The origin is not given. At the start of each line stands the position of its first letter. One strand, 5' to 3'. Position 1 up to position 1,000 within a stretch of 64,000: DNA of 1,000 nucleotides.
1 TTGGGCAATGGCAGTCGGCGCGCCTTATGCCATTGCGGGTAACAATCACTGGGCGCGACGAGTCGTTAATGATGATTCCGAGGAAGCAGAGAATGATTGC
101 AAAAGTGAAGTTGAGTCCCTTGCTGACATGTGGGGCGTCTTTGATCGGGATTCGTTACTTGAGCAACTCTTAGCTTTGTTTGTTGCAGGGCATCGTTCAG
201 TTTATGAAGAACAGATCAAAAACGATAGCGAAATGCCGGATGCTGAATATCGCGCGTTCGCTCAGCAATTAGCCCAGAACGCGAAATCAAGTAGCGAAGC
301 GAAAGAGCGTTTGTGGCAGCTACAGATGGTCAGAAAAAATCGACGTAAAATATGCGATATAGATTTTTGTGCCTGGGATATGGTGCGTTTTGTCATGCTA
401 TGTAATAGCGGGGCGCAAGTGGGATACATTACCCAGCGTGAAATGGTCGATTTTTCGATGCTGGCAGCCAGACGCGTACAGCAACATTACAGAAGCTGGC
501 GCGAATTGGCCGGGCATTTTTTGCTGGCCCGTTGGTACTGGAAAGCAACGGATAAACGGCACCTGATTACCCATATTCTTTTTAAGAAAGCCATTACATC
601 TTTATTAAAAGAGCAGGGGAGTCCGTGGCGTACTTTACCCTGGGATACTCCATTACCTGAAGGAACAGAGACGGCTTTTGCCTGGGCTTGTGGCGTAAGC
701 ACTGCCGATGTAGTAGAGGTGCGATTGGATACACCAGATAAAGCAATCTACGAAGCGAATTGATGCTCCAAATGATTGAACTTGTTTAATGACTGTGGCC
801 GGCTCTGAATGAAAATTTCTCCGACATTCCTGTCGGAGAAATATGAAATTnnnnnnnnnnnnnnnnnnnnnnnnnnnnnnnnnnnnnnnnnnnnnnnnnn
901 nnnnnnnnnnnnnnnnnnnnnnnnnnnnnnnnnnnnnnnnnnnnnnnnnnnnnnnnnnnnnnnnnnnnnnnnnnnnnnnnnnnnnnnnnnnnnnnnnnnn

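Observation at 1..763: DUF1266-like gene convergent with loiP, in a position I recall as loiP-speB adjacency in K-12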

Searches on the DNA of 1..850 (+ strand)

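Call 4: search_dna_similar(query=window:1-850:+, collection=ecoli_genomes, mode=near, max_rows=30, rows=spread)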
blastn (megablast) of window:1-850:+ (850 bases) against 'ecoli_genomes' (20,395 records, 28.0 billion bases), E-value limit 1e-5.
Records with a match: 210; places in all: 210; records where one place covers at least 80% of the query: 210.
Genomes with a match: 210 of 5426; with a place that covers at least 80% of the query: 210. Places per genome that has any: lowest 1, median 1, highest 1. On chromosomes: 210 places; on plasmids: 0.
Best place of each record, by identity: 95-99% 181; 90-95% 29.
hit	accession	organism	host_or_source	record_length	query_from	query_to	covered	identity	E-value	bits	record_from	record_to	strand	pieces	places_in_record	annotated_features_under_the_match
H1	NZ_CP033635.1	Escherichia coli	chicken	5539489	1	849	100%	98.5%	0e+0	1496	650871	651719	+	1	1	DUF1266 domain-containing protein | loiP: metalloprotease LoiP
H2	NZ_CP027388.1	Escherichia coli strain 2011C-4251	Homo sapiens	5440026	1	849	100%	98.4%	0e+0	1491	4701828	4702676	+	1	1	DUF1266 domain-containing protein | loiP: metalloprotease LoiP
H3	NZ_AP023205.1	Escherichia coli strain TUM18781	Homo sapiens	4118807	1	849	100%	98.4%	0e+0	1491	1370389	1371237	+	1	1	DUF1266 domain-containing protein | loiP: metalloprotease LoiP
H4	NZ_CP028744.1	Escherichia coli strain A31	Rattus fuscipes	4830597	1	849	100%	98.4%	0e+0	1491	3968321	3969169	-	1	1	DUF1266 domain-containing protein | loiP: metalloprotease LoiP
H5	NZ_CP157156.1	Escherichia coli strain UTAK-4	Bos taurus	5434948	1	849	100%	98.4%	0e+0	1491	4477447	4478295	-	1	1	DUF1266 domain-containing protein | loiP: metalloprotease LoiP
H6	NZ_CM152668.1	Escherichia coli strain ij001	Clinical specimen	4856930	1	849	100%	98.4%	0e+0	1491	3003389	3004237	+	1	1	DUF1266 domain-containing protein | loiP: metalloprotease LoiP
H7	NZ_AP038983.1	Escherichia coli O103:H2 strain CEC12044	Homo sapiens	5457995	1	849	100%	98.4%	0e+0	1491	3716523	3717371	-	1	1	DUF1266 domain-containing protein | loiP: metalloprotease LoiP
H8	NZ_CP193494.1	Escherichia coli O121 strain WL1277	Non-intact or comminuted pork product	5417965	1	849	100%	98.4%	0e+0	1491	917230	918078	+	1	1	DUF1266 domain-containing protein | loiP: metalloprotease LoiP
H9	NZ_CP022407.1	Escherichia coli O121:H19 strain 16-9255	Flour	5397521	1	849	100%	98.2%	0e+0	1485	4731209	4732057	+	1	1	DUF1266 domain-containing protein | loiP: metalloprotease LoiP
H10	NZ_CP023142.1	Escherichia coli strain CFSAN061770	missing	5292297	1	849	100%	97.9%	0e+0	1469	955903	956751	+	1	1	DUF1266 domain-containing protein | loiP: metalloprotease LoiP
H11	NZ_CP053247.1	Escherichia coli strain SCU-482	Homo sapiens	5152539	1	849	100%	97.9%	0e+0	1469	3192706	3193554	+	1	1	DUF1266 domain-containing protein | loiP: metalloprotease LoiP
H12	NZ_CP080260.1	Escherichia coli strain 135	Chicken fecal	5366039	1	849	100%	97.9%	0e+0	1469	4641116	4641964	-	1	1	DUF1266 domain-containing protein | loiP: metalloprotease LoiP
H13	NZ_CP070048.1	Escherichia coli strain FDAARGOS_1290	Homo sapiens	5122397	1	849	100%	97.9%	0e+0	1469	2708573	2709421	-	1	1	DUF1266 domain-containing protein | loiP: metalloprotease LoiP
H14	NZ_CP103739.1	Escherichia coli strain 3359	Homo sapiens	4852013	1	849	100%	97.9%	0e+0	1469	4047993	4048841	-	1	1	DUF1266 domain-containing protein | loiP: metalloprotease LoiP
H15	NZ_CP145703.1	Escherichia coli strain S1-CAM-04-C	Homo sapiens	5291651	1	849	100%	97.9%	0e+0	1469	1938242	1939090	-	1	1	DUF1266 domain-containing protein | loiP: metalloprotease LoiP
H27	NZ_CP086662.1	Escherichia coli strain E2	animal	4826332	1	844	99%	94.1%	0e+0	1280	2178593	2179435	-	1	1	DUF1266 domain-containing protein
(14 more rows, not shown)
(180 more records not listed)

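Call 5: get_annotated_region(hit=H1, flank=9000)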
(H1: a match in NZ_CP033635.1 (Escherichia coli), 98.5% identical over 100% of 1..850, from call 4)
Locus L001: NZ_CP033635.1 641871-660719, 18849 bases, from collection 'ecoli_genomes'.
description: Escherichia coli isolate ECCNB12-2 chromosome, complete genome
organism: Escherichia coli (NCBI taxid 562)
replicon: chromosome; assembly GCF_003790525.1
host: -; source: chicken; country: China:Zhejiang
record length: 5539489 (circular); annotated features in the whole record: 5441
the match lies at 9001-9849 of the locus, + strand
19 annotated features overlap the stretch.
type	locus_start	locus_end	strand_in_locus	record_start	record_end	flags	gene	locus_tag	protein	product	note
CDS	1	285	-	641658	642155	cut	yggI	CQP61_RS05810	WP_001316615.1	SprT family zinc-dependent metalloprotease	-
CDS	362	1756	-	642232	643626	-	galP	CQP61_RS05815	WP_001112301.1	galactose/proton symporter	-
CDS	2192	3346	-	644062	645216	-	metK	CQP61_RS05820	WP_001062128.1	methionine adenosyltransferase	-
CDS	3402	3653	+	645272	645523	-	yqgD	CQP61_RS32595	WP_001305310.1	protein YqgD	-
CDS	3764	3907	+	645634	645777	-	yqgG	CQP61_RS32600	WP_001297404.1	protein YqgG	-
CDS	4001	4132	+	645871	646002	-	yqgB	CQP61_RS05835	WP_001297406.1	acid stress response protein YqgB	-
CDS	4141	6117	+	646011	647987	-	speA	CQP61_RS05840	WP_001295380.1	biosynthetic arginine decarboxylase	-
CDS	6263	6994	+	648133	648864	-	-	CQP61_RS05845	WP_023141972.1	hypothetical protein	-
CDS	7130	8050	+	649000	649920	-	speB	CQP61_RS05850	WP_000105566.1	agmatinase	-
CDS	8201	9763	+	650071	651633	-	-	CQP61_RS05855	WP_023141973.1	DUF1266 domain-containing protein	-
CDS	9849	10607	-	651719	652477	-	loiP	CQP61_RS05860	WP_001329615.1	metalloprotease LoiP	-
CDS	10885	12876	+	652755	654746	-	tkt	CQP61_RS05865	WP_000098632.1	transketolase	-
CDS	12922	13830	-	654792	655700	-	-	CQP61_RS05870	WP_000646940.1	prohibitin family protein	-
CDS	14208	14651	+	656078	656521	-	cmtB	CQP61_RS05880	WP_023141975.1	PTS mannitol transporter subunit IIA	-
CDS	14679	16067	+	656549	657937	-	cmtA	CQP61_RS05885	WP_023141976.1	PTS mannitol transporter subunit IICB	-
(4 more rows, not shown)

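Call 6: get_annotated_region(hit=H27, flank=9000)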
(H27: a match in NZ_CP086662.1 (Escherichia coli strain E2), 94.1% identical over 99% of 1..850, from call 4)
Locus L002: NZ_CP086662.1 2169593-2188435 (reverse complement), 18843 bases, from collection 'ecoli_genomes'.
description: Escherichia coli strain E2 chromosome, complete genome
organism: Escherichia coli strain E2 (NCBI taxid 562)
replicon: chromosome; assembly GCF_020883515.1
host: animal; source: chicken intestine; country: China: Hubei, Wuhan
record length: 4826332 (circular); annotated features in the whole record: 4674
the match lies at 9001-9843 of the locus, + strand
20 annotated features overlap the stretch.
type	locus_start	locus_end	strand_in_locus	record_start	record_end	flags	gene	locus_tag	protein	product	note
CDS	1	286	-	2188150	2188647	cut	yggI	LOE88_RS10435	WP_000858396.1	SprT family zinc-dependent metalloprotease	-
CDS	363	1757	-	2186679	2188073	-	galP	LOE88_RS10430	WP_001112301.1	galactose/proton symporter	-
CDS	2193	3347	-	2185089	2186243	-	metK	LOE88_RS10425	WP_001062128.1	methionine adenosyltransferase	-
CDS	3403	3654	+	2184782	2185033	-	yqgD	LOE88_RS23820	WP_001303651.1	protein YqgD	-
CDS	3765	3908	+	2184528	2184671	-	yqgG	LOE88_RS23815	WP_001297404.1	protein YqgG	-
CDS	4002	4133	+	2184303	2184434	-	yqgB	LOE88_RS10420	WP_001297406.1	acid stress response protein YqgB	-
CDS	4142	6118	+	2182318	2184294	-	speA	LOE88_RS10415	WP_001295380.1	biosynthetic arginine decarboxylase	-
CDS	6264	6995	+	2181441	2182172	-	-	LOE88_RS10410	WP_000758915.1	hypothetical protein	-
CDS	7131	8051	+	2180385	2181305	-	speB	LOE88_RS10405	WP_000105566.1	agmatinase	-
CDS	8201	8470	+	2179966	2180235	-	-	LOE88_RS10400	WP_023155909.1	hypothetical protein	-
CDS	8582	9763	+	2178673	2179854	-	-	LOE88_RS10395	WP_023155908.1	DUF1266 domain-containing protein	-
CDS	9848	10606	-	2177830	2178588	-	loiP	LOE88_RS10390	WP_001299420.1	metalloprotease LoiP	-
CDS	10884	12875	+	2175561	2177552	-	tkt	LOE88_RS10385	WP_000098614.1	transketolase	-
CDS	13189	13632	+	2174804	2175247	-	cmtB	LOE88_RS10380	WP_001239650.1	PTS mannitol transporter subunit IIA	-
CDS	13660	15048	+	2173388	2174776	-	cmtA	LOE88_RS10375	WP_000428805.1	PTS mannitol transporter subunit IICB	-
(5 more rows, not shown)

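Call 24: search_dna_similar(query=L001:6130-7120:+, collection=ecoli_genomes, mode=near, max_rows=15, rows=spread)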
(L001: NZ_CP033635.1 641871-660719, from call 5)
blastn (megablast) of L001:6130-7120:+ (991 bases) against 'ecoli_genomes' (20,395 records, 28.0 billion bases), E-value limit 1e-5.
Records with a match: 5424; places in all: 5440; records where one place covers at least 80% of the query: 3550.
Genomes with a match: 5424 of 5426; with a place that covers at least 80% of the query: 3550. Places per genome that has any: lowest 1, median 1, highest 2. On chromosomes: 5438 places; on plasmids: 2.
Best place of each record, by identity: >=99% 1968; 95-99% 3451; 90-95% 5.
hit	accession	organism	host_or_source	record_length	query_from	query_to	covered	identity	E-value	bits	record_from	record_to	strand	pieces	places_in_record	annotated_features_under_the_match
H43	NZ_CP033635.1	Escherichia coli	chicken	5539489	1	991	100%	100.0%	0e+0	1831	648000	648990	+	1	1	hypothetical protein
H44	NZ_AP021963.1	Escherichia coli strain WP3-W18-CRE-03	-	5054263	1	991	100%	97.8%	0e+0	1709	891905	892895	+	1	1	hypothetical protein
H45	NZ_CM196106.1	Escherichia coli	urban waste bin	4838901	1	991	100%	97.4%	0e+0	1687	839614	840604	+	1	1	hypothetical protein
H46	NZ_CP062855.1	Escherichia coli O20:H12 strain Res13-Lact-PEB17-18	Sus scrofa domesticus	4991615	1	991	100%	97.2%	0e+0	1676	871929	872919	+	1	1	hypothetical protein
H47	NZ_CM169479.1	Escherichia coli strain EC22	Homo sapiens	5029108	1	991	100%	97.2%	0e+0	1676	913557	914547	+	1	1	hypothetical protein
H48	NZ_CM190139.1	Escherichia coli strain 22272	Homo sapiens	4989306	1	991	100%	97.1%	0e+0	1670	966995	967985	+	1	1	hypothetical protein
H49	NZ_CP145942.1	Escherichia coli PA11 strain PA11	-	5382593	2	991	100%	97.1%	0e+0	1668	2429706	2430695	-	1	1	lipoprotein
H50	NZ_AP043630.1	Escherichia coli strain AST217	Homo sapiens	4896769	1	991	100%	97.0%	0e+0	1664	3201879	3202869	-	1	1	membrane protein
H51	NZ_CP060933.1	Escherichia coli strain EC12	Homo sapiens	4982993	2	991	100%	96.9%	0e+0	1657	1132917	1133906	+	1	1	hypothetical protein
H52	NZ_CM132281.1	Escherichia coli strain 19AR0253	Homo sapiens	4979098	1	991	100%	96.5%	0e+0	1637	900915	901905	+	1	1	hypothetical protein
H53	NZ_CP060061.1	Escherichia coli strain G6/7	Homo sapiens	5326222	924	991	7%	100.0%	2e-25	126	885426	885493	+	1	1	none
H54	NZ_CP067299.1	Escherichia coli strain ABW_A33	waste water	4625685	924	991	7%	100.0%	2e-25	126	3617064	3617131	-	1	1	none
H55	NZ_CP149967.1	Escherichia coli strain SLDY13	Homo sapiens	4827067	924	991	7%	100.0%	2e-25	126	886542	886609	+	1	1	none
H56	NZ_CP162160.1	Escherichia coli strain STS73-1-E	Rocket salad, import product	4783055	924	991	7%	100.0%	2e-25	126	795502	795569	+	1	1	none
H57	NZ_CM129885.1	Escherichia coli strain MB06232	seawater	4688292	924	991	7%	98.5%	3e-23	119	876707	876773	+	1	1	none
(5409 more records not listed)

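Call 25: search_dna_similar(query=L001:8060-9000:+, collection=ecoli_genomes, mode=near, max_rows=15, rows=spread)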
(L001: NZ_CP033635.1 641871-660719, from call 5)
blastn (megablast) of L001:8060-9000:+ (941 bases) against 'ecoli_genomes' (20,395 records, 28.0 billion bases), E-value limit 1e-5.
Records with a match: 211; places in all: 211; records where one place covers at least 80% of the query: 210.
Genomes with a match: 211 of 5426; with a place that covers at least 80% of the query: 210. Places per genome that has any: lowest 1, median 1, highest 1. On chromosomes: 211 places; on plasmids: 0.
Best place of each record, by identity: >=99% 7; 95-99% 204.
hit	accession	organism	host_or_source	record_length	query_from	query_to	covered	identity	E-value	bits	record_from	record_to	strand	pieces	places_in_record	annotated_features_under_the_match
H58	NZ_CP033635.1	Escherichia coli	chicken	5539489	1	941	100%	100.0%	0e+0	1738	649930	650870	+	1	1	DUF1266 domain-containing protein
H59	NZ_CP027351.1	Escherichia coli strain 2014C-3655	missing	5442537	1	941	100%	97.2%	0e+0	1594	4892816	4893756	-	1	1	DUF1266 domain-containing protein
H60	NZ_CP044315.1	Escherichia coli strain SJ7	Homo sapiens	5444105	1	941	100%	97.1%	0e+0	1589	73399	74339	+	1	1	DUF1266 domain-containing protein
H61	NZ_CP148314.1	Escherichia coli strain Z1323MEC0002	Mammal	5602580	1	941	100%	97.1%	0e+0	1589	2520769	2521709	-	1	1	DUF1266 domain-containing protein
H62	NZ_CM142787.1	Escherichia coli strain GPEC1201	chicken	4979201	1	941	100%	97.1%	0e+0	1589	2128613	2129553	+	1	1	DUF1266 domain-containing protein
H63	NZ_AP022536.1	Escherichia coli strain THO-008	Homo sapiens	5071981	1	941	100%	96.5%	0e+0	1554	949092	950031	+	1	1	DUF1266 domain-containing protein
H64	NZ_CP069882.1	Escherichia coli strain FDAARGOS_1289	Homo sapiens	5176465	1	941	100%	96.5%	0e+0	1554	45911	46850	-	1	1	DUF1266 domain-containing protein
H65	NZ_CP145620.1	Escherichia coli strain S1-ESP-03-A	Homo sapiens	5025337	1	941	100%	96.5%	0e+0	1554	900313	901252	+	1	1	DUF1266 domain-containing protein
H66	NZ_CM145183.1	Escherichia coli strain E1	Homo sapiens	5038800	1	941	100%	96.5%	0e+0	1554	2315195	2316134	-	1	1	DUF1266 domain-containing protein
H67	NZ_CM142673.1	Escherichia coli strain UID2309220031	Homo sapiens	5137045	1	941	100%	96.5%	0e+0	1554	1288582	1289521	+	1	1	DUF1266 domain-containing protein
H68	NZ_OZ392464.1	Escherichia coli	Gallus gallus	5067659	1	941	100%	96.5%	0e+0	1554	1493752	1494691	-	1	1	DUF1266 domain-containing protein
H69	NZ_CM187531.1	Escherichia coli strain capsule spontaneous mutant 22a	lab isolate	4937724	1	941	100%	96.5%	0e+0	1554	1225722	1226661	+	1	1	DUF1266 domain-containing protein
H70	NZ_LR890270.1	Escherichia coli strain MINF_7C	Homo sapiens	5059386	1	941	100%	96.4%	0e+0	1548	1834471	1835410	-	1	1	DUF1266 domain-containing protein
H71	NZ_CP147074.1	Escherichia coli strain JSWP021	municipal wastewater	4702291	1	931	99%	97.3%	0e+0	1580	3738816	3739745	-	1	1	DUF1266 domain-containing protein | hypothetical protein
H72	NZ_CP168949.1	Escherichia coli strain IH5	Homo sapiens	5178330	249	895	69%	97.5%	0e+0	1107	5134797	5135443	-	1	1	tyrosine-type recombinase/integrase | IS66 family transposase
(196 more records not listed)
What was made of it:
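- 210 of 5426 genomes carry it, always one chromosomal copy next to loiP (calls 4, 25).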
